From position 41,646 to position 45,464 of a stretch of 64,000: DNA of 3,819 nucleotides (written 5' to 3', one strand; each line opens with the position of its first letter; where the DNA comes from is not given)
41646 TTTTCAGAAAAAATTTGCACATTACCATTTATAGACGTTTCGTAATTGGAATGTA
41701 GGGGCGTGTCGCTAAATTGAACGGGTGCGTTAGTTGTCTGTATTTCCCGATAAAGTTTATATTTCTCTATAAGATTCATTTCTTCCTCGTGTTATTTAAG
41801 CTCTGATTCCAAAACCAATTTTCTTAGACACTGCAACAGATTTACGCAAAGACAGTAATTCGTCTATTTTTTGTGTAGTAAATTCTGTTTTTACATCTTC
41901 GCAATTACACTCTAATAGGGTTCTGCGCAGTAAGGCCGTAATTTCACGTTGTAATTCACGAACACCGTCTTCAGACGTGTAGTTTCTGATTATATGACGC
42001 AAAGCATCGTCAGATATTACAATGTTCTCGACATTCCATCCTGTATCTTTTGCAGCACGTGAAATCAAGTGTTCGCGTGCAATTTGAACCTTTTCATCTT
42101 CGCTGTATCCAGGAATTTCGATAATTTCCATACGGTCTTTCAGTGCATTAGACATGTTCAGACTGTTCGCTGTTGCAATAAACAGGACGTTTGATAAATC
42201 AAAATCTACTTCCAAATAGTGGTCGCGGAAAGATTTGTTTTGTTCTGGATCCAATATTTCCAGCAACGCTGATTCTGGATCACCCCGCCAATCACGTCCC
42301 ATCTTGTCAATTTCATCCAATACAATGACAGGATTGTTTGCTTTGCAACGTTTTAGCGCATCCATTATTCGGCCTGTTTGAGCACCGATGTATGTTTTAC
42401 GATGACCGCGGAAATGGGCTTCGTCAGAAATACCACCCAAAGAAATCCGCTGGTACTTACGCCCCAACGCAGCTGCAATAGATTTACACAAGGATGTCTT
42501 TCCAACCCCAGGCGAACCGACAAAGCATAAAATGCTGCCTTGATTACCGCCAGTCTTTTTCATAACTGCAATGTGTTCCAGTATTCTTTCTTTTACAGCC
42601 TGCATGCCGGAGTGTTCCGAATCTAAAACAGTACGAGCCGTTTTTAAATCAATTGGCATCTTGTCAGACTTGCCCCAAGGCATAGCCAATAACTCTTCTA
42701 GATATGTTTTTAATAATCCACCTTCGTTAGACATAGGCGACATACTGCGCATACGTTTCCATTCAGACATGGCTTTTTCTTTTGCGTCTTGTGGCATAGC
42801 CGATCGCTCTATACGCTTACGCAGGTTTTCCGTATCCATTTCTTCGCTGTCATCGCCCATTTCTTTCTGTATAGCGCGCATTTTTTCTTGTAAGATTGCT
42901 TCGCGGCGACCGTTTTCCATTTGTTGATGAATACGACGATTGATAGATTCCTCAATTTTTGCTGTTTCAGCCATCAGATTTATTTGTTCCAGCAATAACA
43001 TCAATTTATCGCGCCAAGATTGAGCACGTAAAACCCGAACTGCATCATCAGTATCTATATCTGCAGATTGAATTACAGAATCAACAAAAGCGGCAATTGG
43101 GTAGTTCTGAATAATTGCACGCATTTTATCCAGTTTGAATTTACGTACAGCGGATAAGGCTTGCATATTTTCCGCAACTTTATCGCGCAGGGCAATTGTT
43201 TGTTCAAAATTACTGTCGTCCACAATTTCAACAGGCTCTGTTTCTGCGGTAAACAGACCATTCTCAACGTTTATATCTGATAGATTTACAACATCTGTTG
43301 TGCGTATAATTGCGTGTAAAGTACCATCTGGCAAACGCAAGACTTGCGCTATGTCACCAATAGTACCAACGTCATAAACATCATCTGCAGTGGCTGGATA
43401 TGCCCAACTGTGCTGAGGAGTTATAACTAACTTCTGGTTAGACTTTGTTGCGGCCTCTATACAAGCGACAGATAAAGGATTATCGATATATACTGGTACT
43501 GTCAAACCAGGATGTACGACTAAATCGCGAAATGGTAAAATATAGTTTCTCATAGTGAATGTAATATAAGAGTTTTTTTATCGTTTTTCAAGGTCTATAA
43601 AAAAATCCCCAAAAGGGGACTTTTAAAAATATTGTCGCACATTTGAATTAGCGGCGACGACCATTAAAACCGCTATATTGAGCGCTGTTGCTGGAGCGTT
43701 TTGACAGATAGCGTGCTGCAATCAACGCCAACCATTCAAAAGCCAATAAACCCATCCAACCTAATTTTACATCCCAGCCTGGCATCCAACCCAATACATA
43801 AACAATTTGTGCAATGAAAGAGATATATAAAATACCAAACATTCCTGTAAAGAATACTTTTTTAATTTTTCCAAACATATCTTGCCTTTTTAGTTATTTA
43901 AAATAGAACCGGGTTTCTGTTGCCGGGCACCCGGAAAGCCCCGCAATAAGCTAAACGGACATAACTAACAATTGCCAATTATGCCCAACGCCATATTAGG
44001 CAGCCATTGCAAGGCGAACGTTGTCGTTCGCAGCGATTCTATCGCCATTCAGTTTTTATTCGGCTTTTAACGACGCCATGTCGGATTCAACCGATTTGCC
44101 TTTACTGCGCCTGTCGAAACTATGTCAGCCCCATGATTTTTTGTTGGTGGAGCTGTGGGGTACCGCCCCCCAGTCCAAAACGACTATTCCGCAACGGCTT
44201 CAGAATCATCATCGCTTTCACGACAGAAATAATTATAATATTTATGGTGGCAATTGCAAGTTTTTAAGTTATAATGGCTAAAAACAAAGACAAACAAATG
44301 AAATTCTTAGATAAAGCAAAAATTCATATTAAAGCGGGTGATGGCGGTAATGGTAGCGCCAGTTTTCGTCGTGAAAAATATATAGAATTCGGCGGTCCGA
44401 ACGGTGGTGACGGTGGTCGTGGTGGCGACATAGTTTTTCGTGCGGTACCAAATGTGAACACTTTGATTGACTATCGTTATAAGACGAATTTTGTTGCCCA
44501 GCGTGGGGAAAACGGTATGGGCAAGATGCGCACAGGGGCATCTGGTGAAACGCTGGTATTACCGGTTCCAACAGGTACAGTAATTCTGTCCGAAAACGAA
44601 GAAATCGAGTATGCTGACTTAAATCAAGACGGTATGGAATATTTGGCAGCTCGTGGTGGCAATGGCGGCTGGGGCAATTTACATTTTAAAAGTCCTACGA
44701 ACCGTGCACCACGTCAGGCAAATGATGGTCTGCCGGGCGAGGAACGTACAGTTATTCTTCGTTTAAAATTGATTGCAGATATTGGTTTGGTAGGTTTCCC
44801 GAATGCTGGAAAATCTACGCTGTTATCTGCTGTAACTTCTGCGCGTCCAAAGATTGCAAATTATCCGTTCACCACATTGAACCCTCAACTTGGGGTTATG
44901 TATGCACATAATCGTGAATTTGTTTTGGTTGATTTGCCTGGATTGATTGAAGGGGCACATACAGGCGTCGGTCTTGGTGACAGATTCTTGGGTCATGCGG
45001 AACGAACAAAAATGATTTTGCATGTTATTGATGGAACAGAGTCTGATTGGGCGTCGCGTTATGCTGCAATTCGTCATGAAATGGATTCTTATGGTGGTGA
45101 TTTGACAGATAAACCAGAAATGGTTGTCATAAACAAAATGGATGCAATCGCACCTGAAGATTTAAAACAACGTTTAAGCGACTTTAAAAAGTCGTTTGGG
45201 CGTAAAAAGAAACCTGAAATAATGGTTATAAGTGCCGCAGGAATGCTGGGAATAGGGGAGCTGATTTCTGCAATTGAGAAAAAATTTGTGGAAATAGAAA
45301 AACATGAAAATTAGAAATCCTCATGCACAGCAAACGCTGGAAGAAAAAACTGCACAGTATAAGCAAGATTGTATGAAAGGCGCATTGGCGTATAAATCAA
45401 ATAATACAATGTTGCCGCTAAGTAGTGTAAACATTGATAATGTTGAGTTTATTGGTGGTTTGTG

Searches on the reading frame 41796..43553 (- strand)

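Call 11: search_protein_families(library=pfam, proteins=[window:41796-43553:-], max_evalue=0.001)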
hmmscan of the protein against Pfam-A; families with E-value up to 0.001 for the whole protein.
window:41796-43553:- (585 aa): 7 families
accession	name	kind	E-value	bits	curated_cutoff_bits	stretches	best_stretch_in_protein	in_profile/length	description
PF02190.22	LON_substr_bdg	-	2e-24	87.1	28.7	1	5-191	4-198/200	ATP-dependent protease La (LON) substrate-binding domain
PF00004.35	AAA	-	2.4e-22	80.2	21.2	1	342-478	1-126/131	ATPase family associated with various cellular activities (AAA)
PF22667.2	Lon_lid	-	8.4e-14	51.4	27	1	503-549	2-48/57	Lon protease AAA+ ATPase lid domain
PF07728.20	AAA_5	-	4.1e-11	43.5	22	1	342-475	2-139/139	AAA domain (dynein-related subfamily)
PF07724.20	AAA_2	-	1.7e-06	28.6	27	1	342-468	6-129/166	AAA domain (Cdc48 subfamily)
PF13401.12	AAA_22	-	4.4e-05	24.2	27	1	339-431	5-101/130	AAA domain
PF00910.28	RNA_helicase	-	0.0006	20.7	21.5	0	343-406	2-64/105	RNA helicase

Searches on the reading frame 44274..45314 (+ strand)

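Call 37: search_protein_families(library=pfam, proteins=[window:44274-45314:+], max_evalue=0.00001)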
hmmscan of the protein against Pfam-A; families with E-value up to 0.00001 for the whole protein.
window:44274-45314:+ (346 aa): 3 families
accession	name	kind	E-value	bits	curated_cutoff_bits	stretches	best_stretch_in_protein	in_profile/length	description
PF01018.28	GTP1_OBG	-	5.9e-59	198.6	27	1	13-166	2-155/155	GTP1/OBG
PF01926.29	MMR_HSR1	-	1.1e-27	96.9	21.9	1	170-288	2-113/113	50S ribosome-binding GTPase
PF02421.24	FeoB_N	-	1.6e-13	50.9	27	1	170-332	3-154/156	Ferrous iron transport protein B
